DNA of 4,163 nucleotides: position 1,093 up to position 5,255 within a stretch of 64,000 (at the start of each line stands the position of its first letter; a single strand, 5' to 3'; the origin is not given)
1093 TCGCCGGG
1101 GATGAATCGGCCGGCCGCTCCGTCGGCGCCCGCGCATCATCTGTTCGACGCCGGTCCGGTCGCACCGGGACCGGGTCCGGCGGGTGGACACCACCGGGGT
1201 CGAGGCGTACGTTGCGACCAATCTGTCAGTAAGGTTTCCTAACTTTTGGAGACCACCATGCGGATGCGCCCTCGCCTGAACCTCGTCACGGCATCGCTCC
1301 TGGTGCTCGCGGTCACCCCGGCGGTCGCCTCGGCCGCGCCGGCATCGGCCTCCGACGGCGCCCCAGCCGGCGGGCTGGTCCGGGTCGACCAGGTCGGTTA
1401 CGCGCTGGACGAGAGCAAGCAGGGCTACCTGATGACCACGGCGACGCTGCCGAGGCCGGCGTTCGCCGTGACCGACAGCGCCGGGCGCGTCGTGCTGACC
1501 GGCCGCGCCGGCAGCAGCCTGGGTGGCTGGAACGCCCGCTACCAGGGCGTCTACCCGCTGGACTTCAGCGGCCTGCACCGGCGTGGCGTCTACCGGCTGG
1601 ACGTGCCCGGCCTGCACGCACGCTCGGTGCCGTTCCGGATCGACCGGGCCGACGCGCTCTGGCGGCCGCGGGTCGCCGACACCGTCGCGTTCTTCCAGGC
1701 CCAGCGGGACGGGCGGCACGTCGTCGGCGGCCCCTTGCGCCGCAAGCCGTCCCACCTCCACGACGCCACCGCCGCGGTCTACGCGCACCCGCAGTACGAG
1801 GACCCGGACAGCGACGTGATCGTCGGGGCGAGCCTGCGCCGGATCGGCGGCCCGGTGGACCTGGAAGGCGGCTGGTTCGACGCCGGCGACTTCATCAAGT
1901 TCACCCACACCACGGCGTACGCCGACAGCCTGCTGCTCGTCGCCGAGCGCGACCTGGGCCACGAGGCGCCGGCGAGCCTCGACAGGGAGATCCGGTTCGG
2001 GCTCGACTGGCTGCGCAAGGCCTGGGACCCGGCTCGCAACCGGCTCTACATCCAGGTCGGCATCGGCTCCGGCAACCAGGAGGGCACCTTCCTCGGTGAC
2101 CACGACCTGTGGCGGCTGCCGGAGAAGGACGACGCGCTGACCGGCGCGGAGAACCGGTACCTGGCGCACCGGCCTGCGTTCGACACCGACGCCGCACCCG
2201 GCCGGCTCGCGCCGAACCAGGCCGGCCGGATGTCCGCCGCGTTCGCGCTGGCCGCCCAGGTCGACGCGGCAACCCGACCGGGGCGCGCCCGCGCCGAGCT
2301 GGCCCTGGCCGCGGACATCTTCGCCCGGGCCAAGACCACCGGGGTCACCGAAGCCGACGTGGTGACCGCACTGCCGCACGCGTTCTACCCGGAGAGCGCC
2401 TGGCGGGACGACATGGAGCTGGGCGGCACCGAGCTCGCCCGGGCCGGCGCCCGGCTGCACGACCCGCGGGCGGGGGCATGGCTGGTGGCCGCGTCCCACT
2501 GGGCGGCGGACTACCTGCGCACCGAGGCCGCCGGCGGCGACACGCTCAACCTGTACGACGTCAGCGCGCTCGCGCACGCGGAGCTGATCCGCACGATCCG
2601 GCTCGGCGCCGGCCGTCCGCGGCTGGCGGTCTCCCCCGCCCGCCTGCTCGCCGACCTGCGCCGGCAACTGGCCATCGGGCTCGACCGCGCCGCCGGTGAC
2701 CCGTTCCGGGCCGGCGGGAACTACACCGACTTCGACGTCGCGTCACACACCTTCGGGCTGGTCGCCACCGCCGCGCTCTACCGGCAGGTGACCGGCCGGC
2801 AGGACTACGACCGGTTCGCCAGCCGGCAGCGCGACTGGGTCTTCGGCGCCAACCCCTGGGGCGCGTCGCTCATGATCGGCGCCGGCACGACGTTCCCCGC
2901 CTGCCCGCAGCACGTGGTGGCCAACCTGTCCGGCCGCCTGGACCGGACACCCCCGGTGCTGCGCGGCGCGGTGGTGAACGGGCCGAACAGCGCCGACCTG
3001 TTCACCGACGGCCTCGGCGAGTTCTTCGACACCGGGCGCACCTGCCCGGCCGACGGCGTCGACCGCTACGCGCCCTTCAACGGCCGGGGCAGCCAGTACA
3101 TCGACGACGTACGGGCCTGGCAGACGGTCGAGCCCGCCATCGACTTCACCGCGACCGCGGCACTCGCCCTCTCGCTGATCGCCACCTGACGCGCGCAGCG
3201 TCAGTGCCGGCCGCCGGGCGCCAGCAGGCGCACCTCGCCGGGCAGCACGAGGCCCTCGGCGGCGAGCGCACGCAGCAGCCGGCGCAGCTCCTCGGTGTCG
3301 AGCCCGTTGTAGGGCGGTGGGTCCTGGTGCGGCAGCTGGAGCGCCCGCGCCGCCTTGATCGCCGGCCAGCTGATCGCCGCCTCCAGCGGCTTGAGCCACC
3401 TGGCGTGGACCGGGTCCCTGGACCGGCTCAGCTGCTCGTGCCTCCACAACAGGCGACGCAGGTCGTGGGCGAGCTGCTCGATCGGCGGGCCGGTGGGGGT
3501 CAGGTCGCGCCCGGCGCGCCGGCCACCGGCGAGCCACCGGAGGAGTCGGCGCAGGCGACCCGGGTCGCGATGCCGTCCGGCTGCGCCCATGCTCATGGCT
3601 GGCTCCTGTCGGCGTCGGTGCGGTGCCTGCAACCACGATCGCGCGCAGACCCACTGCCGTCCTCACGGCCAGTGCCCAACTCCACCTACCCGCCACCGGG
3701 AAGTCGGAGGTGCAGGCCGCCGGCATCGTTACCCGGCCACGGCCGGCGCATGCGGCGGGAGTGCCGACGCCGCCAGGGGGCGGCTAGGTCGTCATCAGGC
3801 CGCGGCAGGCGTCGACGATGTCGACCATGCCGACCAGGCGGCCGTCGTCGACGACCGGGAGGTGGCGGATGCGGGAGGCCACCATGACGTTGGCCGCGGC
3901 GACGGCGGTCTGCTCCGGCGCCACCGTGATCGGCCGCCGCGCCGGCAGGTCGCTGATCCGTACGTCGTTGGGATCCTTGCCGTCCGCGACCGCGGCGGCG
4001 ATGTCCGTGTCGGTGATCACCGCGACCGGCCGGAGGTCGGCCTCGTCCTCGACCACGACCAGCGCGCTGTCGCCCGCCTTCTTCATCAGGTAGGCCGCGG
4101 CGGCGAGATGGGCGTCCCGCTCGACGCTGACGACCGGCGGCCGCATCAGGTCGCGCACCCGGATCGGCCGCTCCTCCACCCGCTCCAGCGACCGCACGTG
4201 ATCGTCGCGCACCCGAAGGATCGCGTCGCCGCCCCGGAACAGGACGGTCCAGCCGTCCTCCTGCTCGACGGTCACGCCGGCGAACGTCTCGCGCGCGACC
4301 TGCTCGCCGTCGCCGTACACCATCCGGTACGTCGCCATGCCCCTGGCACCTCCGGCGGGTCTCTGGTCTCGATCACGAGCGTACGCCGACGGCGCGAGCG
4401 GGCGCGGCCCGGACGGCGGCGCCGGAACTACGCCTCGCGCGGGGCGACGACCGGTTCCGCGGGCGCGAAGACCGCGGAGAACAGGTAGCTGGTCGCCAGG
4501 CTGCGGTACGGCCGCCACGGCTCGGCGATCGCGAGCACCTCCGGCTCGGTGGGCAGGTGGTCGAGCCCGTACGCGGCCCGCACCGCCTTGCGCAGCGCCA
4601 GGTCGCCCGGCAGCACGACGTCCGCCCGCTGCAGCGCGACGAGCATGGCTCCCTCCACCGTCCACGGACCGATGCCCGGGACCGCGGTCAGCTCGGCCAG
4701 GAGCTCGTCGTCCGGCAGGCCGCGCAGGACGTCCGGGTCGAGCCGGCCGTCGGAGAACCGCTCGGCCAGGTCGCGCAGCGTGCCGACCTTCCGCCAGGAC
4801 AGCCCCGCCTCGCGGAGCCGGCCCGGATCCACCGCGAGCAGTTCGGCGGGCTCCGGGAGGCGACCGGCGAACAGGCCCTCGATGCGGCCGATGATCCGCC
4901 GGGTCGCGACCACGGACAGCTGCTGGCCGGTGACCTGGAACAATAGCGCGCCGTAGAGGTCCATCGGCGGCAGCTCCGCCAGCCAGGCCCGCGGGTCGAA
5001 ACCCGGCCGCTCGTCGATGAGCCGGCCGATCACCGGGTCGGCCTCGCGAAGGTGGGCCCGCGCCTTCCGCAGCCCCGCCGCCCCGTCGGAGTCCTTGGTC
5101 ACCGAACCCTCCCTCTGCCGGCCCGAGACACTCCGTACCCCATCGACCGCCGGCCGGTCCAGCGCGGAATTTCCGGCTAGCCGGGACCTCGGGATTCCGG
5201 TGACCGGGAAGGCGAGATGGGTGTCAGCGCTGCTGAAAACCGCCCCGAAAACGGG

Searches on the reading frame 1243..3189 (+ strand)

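Call 40: search_protein_families(library=pfam, proteins=[window:1243-3189:+])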
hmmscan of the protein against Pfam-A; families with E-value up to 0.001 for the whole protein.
window:1243-3189:+ (648 aa): 2 families
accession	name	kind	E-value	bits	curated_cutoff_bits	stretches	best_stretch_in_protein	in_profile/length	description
PF00759.25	Glyco_hydro_9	-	5.7e-62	210.9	27.7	1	145-643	6-444/444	Glycosyl hydrolase family 9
PF02927.20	CelD_N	-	3.7e-13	50.5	24.6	1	46-124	6-84/86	Cellulase N-terminal ig-like domain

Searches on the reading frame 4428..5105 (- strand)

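Call 40: search_protein_families(library=pfam, proteins=[window:4428-5105:-])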
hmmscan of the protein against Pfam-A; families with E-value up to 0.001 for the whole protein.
window:4428-5105:- (225 aa): 1 family
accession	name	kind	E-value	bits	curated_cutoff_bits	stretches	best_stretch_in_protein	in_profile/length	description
PF00730.31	HhH-GPD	-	3.3e-09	37.5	26.2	1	58-199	4-108/108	HhH-GPD superfamily base excision DNA repair protein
